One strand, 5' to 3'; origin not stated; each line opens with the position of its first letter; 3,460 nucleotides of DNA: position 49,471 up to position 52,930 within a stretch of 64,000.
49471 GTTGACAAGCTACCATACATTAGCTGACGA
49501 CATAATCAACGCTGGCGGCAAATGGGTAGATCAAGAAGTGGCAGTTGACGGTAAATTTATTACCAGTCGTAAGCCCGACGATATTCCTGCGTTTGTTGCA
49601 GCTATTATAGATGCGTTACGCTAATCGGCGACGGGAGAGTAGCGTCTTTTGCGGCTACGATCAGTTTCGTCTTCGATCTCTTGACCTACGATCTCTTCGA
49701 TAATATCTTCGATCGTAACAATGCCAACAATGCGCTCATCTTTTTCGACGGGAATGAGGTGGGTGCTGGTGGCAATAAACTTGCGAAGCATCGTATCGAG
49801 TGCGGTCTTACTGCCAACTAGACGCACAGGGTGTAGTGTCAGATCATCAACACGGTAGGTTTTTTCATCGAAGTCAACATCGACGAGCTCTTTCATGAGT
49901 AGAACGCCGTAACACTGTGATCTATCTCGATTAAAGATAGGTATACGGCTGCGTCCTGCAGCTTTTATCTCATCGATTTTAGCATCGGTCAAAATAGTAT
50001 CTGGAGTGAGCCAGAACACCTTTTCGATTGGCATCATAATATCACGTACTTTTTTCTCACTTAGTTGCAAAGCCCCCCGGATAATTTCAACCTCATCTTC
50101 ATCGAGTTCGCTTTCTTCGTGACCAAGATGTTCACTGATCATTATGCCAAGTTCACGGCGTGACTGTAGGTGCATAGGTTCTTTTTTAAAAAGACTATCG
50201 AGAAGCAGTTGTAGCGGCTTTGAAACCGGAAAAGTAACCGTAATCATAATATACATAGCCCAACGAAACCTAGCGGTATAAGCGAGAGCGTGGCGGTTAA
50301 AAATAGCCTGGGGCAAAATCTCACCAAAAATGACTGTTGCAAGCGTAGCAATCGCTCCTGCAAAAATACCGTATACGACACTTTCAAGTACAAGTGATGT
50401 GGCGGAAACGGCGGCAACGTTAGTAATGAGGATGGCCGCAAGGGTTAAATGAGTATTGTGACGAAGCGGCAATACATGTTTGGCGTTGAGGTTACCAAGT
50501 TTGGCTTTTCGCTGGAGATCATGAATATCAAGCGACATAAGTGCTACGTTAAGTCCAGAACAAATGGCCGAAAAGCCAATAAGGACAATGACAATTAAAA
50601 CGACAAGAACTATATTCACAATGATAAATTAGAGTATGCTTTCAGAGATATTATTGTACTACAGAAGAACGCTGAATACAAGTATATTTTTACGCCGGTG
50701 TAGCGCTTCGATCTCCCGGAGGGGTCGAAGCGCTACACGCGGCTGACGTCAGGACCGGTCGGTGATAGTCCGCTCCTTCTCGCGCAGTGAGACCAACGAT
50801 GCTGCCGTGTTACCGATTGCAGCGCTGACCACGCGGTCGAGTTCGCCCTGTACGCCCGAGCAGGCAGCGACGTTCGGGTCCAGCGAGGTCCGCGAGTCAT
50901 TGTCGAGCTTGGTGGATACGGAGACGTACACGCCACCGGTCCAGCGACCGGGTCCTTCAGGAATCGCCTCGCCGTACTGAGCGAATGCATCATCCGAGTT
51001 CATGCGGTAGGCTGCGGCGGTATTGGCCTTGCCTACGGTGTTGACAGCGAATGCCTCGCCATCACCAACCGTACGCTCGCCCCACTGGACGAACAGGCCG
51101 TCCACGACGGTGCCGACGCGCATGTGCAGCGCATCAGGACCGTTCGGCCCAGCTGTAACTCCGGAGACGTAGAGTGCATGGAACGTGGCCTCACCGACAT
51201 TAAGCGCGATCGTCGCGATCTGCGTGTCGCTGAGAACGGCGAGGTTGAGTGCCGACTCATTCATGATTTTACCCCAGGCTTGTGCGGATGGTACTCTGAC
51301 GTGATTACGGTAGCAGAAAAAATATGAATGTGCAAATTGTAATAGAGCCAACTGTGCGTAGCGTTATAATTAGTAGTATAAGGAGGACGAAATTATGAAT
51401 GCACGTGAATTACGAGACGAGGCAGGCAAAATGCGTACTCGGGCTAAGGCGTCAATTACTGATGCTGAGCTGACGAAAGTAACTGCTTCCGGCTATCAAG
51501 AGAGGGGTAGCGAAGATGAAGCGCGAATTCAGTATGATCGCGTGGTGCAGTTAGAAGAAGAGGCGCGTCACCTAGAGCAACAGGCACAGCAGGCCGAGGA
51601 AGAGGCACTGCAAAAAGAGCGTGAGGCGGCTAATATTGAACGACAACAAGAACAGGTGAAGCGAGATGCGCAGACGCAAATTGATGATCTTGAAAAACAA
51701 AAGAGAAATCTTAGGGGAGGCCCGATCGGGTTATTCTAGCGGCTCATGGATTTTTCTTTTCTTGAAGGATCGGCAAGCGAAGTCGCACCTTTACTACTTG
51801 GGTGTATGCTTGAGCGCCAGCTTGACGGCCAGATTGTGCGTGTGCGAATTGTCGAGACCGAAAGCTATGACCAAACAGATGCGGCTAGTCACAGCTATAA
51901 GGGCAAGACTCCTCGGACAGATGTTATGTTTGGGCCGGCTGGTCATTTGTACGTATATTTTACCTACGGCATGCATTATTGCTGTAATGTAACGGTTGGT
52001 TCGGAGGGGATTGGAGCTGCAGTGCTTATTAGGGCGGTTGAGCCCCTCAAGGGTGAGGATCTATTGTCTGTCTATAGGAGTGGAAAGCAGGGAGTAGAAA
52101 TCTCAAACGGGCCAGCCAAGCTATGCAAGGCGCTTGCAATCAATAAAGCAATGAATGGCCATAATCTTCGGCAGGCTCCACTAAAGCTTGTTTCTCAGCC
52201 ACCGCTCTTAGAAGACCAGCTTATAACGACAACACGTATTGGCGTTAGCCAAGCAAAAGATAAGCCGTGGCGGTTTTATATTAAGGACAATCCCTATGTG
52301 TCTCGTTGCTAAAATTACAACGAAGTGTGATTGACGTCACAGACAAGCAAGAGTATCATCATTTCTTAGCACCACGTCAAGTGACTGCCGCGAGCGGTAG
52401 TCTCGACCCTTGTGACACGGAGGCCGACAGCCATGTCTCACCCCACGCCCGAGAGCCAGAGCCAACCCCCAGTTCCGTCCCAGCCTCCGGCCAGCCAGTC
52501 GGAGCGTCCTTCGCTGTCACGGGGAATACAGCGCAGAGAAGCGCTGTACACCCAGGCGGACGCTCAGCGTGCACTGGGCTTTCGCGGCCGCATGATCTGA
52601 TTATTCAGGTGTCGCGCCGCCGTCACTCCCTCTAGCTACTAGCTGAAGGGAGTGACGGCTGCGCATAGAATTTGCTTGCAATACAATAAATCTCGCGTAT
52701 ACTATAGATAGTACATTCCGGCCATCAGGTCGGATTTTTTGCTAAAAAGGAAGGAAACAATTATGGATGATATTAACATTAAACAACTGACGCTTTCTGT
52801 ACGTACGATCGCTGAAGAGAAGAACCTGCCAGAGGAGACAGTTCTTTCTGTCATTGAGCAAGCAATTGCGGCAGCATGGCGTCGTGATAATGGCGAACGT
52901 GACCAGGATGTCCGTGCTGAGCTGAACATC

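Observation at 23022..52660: Recurring pattern: four compositionally foreign GC-rich single-gene cassettes with native-looking promoters, wedged between housekeeping operons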

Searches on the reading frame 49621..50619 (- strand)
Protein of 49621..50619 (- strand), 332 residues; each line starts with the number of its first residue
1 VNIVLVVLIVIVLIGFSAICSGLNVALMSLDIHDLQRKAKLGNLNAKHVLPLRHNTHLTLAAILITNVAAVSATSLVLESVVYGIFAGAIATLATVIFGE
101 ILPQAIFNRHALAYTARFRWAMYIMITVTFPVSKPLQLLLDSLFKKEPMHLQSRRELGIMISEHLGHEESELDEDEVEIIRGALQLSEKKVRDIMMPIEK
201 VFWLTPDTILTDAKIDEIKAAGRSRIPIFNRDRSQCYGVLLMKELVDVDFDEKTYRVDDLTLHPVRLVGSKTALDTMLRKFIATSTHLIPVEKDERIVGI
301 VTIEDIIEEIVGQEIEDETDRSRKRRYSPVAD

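Call 13: search_protein_families(library=pfam, max_evalue=1, proteins=[window:49621-50619:-])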
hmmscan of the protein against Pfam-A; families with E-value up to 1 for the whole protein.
window:49621-50619:- (332 aa): 5 families
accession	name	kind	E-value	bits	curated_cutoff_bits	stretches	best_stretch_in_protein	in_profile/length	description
PF01595.25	CNNM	-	3.3e-33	115.3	28.4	1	8-174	1-179/181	Cyclin M transmembrane N-terminal domain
PF00571.33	CBS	-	1.1e-08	35.7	24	2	258-311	2-56/57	CBS domain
PF19665.4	DUF6168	-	0.008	17.1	27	1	54-126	42-112/128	Family of unknown function (DUF6168)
PF24409.1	wHTH-PRTase_assc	-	0.026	15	27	1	177-223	14-60/83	wHTH-PRTase associated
PF04987.19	PigN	-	0.28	10.3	25.4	1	64-133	116-186/456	Phosphatidylinositolglycan class N (PIG-N)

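Call 79: search_protein_families(library=padloc, max_evalue=0.1, proteins=[P0001, P0003, P0006])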
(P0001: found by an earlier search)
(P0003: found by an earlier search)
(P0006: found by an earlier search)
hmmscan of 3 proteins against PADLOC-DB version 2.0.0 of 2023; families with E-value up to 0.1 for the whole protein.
P0001 (118 aa): 0 families

P0003 (161 aa): 0 families

P0006 (171 aa): 0 families

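Call 80: search_protein_families(library=phrogs, max_evalue=0.1, proteins=[P0001, P0003, P0006])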
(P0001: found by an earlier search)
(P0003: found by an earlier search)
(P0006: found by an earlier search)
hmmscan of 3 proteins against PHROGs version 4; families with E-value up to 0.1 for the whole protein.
P0001 (118 aa): 0 families

P0003 (161 aa): 0 families

P0006 (171 aa): 0 families

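Call 116: search_protein_families(library=pfam, max_evalue=0.001, proteins=[L017:4188-5603:-, L018:46-474:-, L018:1377-1673:+, L018:1701-2255:+, L018:2314-2931:+, L019:21-557:+, L019:1682-2098:+, L019:2139-2807:+, L019:2845-3378:+])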
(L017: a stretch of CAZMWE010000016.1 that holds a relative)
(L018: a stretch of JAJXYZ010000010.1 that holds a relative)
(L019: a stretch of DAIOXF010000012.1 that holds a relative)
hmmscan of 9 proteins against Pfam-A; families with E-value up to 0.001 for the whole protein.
L017:4188-5603:- (471 aa): 7 families
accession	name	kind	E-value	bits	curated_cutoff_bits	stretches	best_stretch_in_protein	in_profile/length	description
PF02518.31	HATPase_c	-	9.4e-31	107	26.4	1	311-419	2-109/111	Histidine kinase-, DNA gyrase B-, and HSP90-like ATPase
PF00512.31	HisKA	-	1.8e-14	53.9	26.9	1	177-245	1-66/66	His Kinase A (phospho-acceptor) domain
PF00989.32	PAS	-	2.1e-11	44.2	22.6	1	57-168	6-113/113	PAS fold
PF13426.13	PAS_9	-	5.8e-11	43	27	1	62-170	1-103/103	PAS domain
PF08448.16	PAS_4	-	7.9e-07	29.7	23.1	1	58-172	1-109/110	PAS fold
PF13188.13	PAS_8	-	7.4e-06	26.1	21.8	1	57-108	6-54/65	PAS domain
PF13589.12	HATPase_c_3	-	0.00021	21.8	25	1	316-391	4-81/137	Histidine kinase-, DNA gyrase B-, and HSP90-like ATPase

L018:46-474:- (142 aa): 2 families
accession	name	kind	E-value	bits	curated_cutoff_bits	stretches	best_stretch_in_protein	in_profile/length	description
PF00011.27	HSP20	-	1.8e-21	76.6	20.8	1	40-136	3-101/102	Hsp20/alpha crystallin family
PF17886.7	ArsA_HSP20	-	3.1e-07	30.3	22.5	1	44-122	2-62/63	HSP20-like domain found in ArsA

L018:1377-1673:+ (98 aa): 1 family
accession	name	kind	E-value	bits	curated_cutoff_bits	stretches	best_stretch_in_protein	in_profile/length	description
PF02325.22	YGGT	-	3e-07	31.2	27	1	11-87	5-68/70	YGGT family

L018:1701-2255:+ (184 aa): 1 family
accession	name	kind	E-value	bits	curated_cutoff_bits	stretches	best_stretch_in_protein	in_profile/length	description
PF01872.23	RibD_C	-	4.6e-23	82.5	24.1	1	3-172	2-193/197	RibD C-terminal domain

L018:2314-2931:+ (205 aa): 1 family
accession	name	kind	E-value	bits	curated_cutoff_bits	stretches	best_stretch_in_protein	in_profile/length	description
PF02698.23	DUF218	-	1.5e-21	77.1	27.6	1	7-162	2-131/133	DUF218 domain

L019:21-557:+ (178 aa): 2 families
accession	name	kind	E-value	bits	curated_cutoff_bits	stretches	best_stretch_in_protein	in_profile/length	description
PF01145.31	Band_7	-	6.3e-27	95.2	23.6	1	2-121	53-176/176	SPFH domain / Band 7 family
PF13421.11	Band_7_1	-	7.4e-07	29.4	24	1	49-105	152-208/211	SPFH domain-Band 7 family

L019:1682-2098:+ (138 aa): 1 family
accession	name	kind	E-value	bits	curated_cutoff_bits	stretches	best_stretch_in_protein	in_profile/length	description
PF01230.28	HIT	-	4.8e-10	40.4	21.5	1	15-104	7-96/98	HIT domain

L019:2139-2807:+ (222 aa): 2 families
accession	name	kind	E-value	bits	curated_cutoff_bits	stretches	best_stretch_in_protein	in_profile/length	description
PF13419.12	HAD_2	-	5.9e-12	46.5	23.8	1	12-183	2-166/178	Haloacid dehalogenase-like hydrolase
PF00702.32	Hydrolase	-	5.6e-11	43.6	26.4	1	8-182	1-184/191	haloacid dehalogenase-like hydrolase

L019:2845-3378:+ (177 aa): 1 family
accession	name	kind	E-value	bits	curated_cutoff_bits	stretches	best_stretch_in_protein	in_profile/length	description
PF01931.24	NTPase_I-T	-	7e-41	140.2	25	1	6-170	1-162/162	Protein of unknown function DUF84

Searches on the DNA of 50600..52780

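Call 100: search_rna_families(source=window, start=50600, end=52780, threshold=evalue, max_evalue=1)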
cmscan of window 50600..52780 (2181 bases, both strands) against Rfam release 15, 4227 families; matches with E-value up to 1: 1.
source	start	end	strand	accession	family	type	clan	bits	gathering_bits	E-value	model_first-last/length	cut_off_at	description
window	52612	52666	+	RF00939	mir-504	Gene; miRNA;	-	22.1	57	0.2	1-78/78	no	mir-504 microRNA precursor family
